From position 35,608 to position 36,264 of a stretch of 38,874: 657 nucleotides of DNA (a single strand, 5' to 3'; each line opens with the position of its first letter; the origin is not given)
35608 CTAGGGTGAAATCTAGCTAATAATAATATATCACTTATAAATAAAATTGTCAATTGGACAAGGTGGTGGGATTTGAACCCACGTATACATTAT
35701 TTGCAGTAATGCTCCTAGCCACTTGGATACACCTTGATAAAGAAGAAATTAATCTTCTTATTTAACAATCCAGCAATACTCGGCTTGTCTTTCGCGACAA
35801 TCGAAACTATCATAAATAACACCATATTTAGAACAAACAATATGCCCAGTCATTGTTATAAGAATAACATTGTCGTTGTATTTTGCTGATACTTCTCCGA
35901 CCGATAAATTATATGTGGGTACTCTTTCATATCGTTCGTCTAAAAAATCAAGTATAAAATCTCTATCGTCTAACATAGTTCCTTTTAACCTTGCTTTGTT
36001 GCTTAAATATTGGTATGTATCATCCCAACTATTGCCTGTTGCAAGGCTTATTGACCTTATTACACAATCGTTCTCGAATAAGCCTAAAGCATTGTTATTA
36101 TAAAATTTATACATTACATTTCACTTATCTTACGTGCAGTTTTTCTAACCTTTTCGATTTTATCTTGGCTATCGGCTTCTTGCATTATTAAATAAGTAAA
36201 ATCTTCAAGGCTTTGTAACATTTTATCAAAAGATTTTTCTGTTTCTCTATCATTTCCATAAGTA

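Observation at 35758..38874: Seven-gene Cys/Gly/Asn/Tyr-rich cassette of unknown function sits where a lysogeny or moron module would be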

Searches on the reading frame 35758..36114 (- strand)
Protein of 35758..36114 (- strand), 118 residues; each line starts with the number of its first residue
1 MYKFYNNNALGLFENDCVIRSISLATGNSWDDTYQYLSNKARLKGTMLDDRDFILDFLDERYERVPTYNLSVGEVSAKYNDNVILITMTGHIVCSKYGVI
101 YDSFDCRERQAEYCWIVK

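Call 6: search_protein_families(library=pfam, proteins=[window:35758-36114:-], max_evalue=1)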
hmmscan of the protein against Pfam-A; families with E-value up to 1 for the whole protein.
window:35758-36114:- (118 aa): 1 family
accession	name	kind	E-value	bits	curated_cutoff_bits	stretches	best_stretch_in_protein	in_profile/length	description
PF17354.8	DUF5382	-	0.052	14.5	25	1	25-89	27-93/127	Family of unknown function (DUF5382) central domain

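Call 7: search_protein_families(library=phrogs, proteins=[window:35758-36114:-], max_evalue=0.1)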
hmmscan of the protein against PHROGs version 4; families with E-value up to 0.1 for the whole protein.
window:35758-36114:- (118 aa): 2 families
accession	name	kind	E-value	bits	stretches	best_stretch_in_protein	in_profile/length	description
phrog_3754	-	unknown function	3.9e-14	54.1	1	1-117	7-143/145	-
phrog_15863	-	unknown function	0.0076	16.6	1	3-110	4-113/312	-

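Call 13: search_protein_families(library=ncbifam, proteins=[window:35758-36114:-], max_evalue=1)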
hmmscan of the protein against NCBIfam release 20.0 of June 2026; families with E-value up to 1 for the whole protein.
window:35758-36114:- (118 aa): 1 family
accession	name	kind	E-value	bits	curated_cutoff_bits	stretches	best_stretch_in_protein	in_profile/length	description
NF001685.0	PRK00443.1-5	equivalog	0.14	11.4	513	1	35-91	151-206/266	glucosamine-6-phosphate deaminase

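Call 14: search_protein_families(library=padloc, proteins=[window:35758-36114:-], max_evalue=1)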
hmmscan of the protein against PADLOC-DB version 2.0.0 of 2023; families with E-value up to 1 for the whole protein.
window:35758-36114:- (118 aa): 0 families

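Call 24: search_dna_similar(query=window:35758-36114:-, collection=phages, mode=protein, max_rows=40, max_evalue=0.001)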
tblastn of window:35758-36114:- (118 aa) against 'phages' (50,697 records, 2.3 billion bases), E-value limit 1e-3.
Records with a match: 6; places in all: 6; records where one place covers at least 80% of the query: 6.
Best place of each record, by identity: <60% 6.
By first word of the organism name: Bacteriophage 3; Geobacillus 2; bajarodcaudo 1.
By host as written in the record: - 4; Geobacillus kaustophilus ATCC 8005 2.
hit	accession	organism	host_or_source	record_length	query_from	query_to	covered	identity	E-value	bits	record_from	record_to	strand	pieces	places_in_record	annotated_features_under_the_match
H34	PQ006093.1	bajarodcaudo virus 2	Neotoma bryanti feces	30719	2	115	97%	39.8%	2e-12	67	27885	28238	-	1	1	hypothetical protein (x2)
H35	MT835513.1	Bacteriophage sp.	human fecal samples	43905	1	116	98%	27.0%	3e-7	53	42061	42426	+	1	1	record has no annotation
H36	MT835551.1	Bacteriophage sp.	human fecal samples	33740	2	115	97%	27.5%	2e-4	45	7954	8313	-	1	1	record has no annotation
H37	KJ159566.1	Geobacillus phage GBK2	Geobacillus kaustophilus ATCC 8005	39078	3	108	90%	28.3%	2e-5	47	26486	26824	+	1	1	hypothetical protein (x2)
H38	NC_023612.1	Geobacillus phage GBK2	Geobacillus kaustophilus ATCC 8005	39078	3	108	90%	28.3%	2e-5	47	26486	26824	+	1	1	hypothetical protein (x2)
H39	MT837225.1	Bacteriophage sp.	human fecal samples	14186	1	115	97%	25.0%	5e-5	46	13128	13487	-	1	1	record has no annotation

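Call 28: get_annotated_region(hit=H37, flank=5000)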
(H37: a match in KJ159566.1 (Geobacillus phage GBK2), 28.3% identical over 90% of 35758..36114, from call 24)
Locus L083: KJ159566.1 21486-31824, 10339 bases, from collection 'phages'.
description: Geobacillus phage GBK2, complete genome.
organism: Geobacillus phage GBK2 (NCBI taxid 1458842)
taxonomy: Viruses; Duplodnaviria; Heunggongvirae; Uroviricota; Caudoviricetes
host: Geobacillus kaustophilus ATCC 8005; source: -; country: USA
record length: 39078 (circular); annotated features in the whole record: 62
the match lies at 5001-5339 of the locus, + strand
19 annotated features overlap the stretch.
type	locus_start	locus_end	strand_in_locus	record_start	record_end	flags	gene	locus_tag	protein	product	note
CDS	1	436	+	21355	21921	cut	-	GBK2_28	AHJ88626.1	hypothetical protein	-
CDS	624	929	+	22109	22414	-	-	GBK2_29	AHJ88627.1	hypothetical protein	-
CDS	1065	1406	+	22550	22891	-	-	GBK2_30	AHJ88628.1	hypothetical protein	-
CDS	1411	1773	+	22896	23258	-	-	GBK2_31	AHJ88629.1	hypothetical protein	-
CDS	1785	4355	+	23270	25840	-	-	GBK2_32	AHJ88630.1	hypothetical protein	-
CDS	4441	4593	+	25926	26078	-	-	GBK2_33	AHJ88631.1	hypothetical protein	-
CDS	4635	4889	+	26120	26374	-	-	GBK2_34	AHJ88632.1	hypothetical protein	-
CDS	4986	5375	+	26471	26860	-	-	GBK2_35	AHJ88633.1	hypothetical protein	-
CDS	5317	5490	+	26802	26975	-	-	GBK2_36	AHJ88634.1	hypothetical protein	-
CDS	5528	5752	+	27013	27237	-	-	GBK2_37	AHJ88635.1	hypothetical protein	-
CDS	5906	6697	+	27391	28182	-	-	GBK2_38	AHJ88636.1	recombinase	-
CDS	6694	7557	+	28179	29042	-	-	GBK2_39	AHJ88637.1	RecT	-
CDS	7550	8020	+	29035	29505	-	-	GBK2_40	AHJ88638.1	SSB protein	-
CDS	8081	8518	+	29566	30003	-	-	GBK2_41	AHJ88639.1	hypothetical protein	-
CDS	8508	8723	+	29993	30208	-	-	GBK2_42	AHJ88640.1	hypothetical protein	-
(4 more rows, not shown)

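Call 35: search_solved_structures(query=A3, max_evalue=10, show_alignments=2)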
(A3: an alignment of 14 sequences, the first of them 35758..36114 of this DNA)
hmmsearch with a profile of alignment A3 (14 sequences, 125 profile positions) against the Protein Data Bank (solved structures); distinct sequences matched with E-value up to 10: 3.
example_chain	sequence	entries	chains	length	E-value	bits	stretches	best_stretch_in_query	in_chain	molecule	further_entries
8qbx_F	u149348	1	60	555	0.17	15.4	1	78-123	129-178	Penton protein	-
6hcr_z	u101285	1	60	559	0.17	15.4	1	78-123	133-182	Penton protein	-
2l69_A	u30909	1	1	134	0.58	13.7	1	48-96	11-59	Rossmann 2x3 fold protein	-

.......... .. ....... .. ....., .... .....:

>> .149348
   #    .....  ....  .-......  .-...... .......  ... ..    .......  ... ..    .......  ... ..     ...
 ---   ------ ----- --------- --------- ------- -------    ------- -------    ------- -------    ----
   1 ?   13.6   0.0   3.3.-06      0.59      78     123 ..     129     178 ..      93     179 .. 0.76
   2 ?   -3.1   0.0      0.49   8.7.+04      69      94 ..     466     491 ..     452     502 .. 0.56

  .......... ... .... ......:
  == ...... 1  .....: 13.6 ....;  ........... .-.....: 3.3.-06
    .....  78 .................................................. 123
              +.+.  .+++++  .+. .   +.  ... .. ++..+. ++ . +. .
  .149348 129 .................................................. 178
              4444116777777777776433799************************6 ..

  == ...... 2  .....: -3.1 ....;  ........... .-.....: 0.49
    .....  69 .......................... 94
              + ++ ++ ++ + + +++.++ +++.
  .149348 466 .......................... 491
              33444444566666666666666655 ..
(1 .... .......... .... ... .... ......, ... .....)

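Call 37: search_protein_families(library=pfam, alignment_id=A3, max_evalue=0.1)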
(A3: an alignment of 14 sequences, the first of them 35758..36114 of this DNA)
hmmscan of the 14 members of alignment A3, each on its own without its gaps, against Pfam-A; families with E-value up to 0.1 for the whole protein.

A. member 1, window:35758-36114:- (118 aa): 1 family
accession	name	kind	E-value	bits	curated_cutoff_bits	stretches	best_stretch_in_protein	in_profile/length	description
PF17354.8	DUF5382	-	0.052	14.5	25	1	25-89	27-93/127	Family of unknown function (DUF5382) central domain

B. families by the number of members that match (of 14 scanned): 6 families
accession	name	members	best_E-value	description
PF22842.2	Pel9A-like_beta_helix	1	0.0087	Pel9A-like, right handed beta helix region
PF21957.2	Zn_ribbon_16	1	0.033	Zinc beta-ribbon finger, putative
PF21349.2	RUBY_RBDX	1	0.037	Rubrerythrin, rubredoxin-like domain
PF19121.6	DUF5805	1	0.042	Family of unknown function (DUF5805)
PF17354.8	DUF5382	1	0.052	Family of unknown function (DUF5382) central domain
PF14217.11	DUF4327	1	0.068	Domain of unknown function (DUF4327)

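Call 67: find_homologous_proteins(query=A3, max_evalue=0.00001)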
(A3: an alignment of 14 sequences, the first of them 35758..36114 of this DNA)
Query A3 (14 sequences) (118 aa, profile of the alignment): 7993 proteins with E <= 0.00001 among 8000 candidates; the best 120 are listed.
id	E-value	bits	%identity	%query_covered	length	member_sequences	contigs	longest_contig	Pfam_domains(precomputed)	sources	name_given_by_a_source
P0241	4.6e-48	180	33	97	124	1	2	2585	-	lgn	-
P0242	9.4e-48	179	25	97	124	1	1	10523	-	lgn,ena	-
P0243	2.6e-47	178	27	97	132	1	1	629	-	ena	-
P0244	3.2e-47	178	30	97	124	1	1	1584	-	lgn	-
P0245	4.3e-47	177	30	97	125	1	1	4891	-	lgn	-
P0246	4.7e-47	177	26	100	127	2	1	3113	-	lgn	-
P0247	6.2e-47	177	30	97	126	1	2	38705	-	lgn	-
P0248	8.2e-47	176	-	-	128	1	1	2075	-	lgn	-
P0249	8.2e-47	176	26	97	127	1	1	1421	-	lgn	-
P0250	9.0e-47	176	-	-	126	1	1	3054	-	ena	-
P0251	9.4e-47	176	24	100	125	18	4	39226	-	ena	-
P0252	1.4e-46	176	-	-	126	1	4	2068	-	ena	-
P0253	1.8e-46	175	-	-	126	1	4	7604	-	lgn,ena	-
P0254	1.9e-46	175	25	100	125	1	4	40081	-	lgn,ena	-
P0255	2.1e-46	175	-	-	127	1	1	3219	-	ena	-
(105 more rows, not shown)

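Call 75: predict_structure(alignment_id=A10)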
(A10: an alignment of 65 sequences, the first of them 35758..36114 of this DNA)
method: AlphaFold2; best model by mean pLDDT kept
length: 118 residues; sequences in the alignment: 65
mean_pLDDT: 95.4   pTM: 0.88
mean pLDDT of the five models: 95.4, 94.5, 94.3, 94.0, 93.8
residues with pLDDT >= 90: 106; 70-90: 12; 50-70: 0; < 50: 0
segments of 3 or more residues with pLDDT < 50: none
pLDDT, mean of each block of 10 residues (from residue 1): 90 86 96 96 95 97 97 98 97 98 97 96
secondary structure, 60 per line:
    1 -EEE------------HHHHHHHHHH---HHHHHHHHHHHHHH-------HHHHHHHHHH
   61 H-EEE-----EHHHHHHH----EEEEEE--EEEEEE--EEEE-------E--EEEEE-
elements in order: E2-4 H17-26 H30-43 H51-61 E63-65 H72-78 E83-88 E91-96 E99-102 E113-117

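Call 79: fold_search(model_id=the predicted structure, library=pdb)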
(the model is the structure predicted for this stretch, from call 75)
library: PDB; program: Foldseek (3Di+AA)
matches with E <= 10: 166; with E <= 0.001: 0
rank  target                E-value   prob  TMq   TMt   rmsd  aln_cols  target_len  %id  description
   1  8brf_AAA              3.0e-01  0.18  0.41  0.35   9.6       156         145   10  YopQ apo from Yersinia enterocolitica (released 2023-12-13)
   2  1h0h_A                1.1e+00  0.03  0.16  0.03  10.2        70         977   10  Tungsten containing Formate Dehydrogenase from Desulfovibrio Gigas (released 2003-02-20)
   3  5ejj_B                1.3e+00  0.08  0.29  0.10   6.8       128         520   10  Crystal structure of UfSP from C.elegans (released 2017-01-18)
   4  6ii6_B                1.4e+00  0.06  0.26  0.12  10.5       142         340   10  Crystal structure of the Makes Caterpillars Floppy (MCF)-Like effector of Vibrio vulnificus MO6-24/O in complex with a (released 2019-08-07)
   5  5ko3                  1.5e+00  0.02  0.15  0.09  11.0        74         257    8  Structure of a Core Papain-like Protease of MERS Coronavirus with utility for structure-based drug design (released 2017-01-25)
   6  5ejj_A                1.7e+00  0.05  0.25  0.08   7.3       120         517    8  Crystal structure of UfSP from C.elegans (released 2017-01-18)
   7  8e9h_G                1.8e+00  0.03  0.17  0.04  10.4        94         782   12  Mycobacterial respiratory complex I, fully-inserted quinone (released 2022-10-12)
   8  2bpd_B                2.0e+00  0.03  0.19  0.18  10.5       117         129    8  STRUCTURE OF MURINE DECTIN-1 (released 2006-08-30)
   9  9rju_A                2.0e+00  0.02  0.16  0.03  10.5        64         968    5  W-formate dehydrogenase from Nitratidesulfovibrio vulgaris (Desulfovibrio vulgaris) - anaerobic soaked with 50 bar CO2 (released 2026-03-04)
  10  2c6u                  2.0e+00  0.01  0.13  0.13  12.3       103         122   10  Crystal structure of human CLEC-2 (CLEC1B) (released 2006-11-20)
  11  8sfg_B                2.1e+00  0.11  0.29  0.12   7.1       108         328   11  Crystal Structure of the Open Unbound Catalytically Inactive Makes Caterpillars Floppy-like (MCF) Effector from Vibrio (released 2024-06-05)
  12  4aay_A                2.2e+00  0.04  0.22  0.04  10.7       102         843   10  Crystal Structure of the arsenite oxidase protein complex from Rhizobium species strain NT-26 (released 2012-12-12)
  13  9rjy_A                2.2e+00  0.03  0.15  0.03  10.4        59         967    7  W-formate dehydrogenase V197S from Nitratidesulfovibrio vulgaris (Desulfovibrio vulgaris) (released 2026-03-04)
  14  4r3d_A                2.2e+00  0.01  0.15  0.07   9.8        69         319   12  Crystal structure of MERS Coronavirus papain like protease (released 2015-08-19)
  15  6pgv_A                2.5e+00  0.11  0.45  0.37   7.7       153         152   14  Human Josephin-2 in complex with ubiquitin (released 2019-10-23)
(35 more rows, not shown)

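Call 83: fold_search(model_id=the predicted structure, library=viral)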
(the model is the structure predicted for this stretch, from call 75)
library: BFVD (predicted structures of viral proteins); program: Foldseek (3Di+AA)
matches with E <= 10: 281; with E <= 0.001: 16
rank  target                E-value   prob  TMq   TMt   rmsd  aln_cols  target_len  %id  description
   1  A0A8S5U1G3            1.6e-13  1.00  0.59  0.96   1.4        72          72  100  Uncharacterized protein [Siphoviridae sp. ctt8434]
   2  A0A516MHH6            4.3e-08  1.00  0.81  0.66   3.1       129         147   18  (no name in the UniProt tables at hand)
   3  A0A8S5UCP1            2.6e-07  1.00  0.86  0.30   2.4       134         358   24  Uncharacterized protein [Siphoviridae sp. ctgN495]
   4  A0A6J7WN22            3.2e-07  1.00  0.75  0.70   3.2       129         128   18  Uncharacterized protein [uncultured Caudovirales phage]
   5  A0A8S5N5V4            7.3e-07  1.00  0.76  0.61   4.7       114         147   24  Uncharacterized protein (Fragment) [Caudovirales sp. ctXjW8]
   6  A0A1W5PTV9            1.6e-06  1.00  0.78  0.66   3.6       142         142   14  (no name in the UniProt tables at hand)
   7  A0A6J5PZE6            2.2e-06  1.00  0.73  0.63   3.6       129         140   14  Thioesterase domain-containing protein [uncultured Caudovirales phage]
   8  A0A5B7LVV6            2.3e-06  1.00  0.74  0.55   3.8       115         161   20  Uncharacterized protein [Pseudomonas phage ITTPL]
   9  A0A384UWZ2            9.6e-06  1.00  0.72  0.61   4.1       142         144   20  (no name in the UniProt tables at hand)
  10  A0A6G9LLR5            1.3e-05  1.00  0.79  0.53   3.1       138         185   19  Uncharacterized protein [Enterococcus phage vipetofem]
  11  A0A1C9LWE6            1.4e-05  1.00  0.72  0.55   6.4       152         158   20  (no name in the UniProt tables at hand)
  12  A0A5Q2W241            1.7e-05  1.00  0.71  0.71   2.6       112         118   15  (no name in the UniProt tables at hand)
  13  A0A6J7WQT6            3.3e-05  1.00  0.74  0.42   3.5       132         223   14  Uncharacterized protein [uncultured Caudovirales phage]
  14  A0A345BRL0            3.7e-05  1.00  0.71  0.71   2.4       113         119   18  (no name in the UniProt tables at hand)
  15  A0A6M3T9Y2            6.6e-05  1.00  0.66  0.63   3.6       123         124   14  Uncharacterized protein [Sphingomonas phage Kharn]
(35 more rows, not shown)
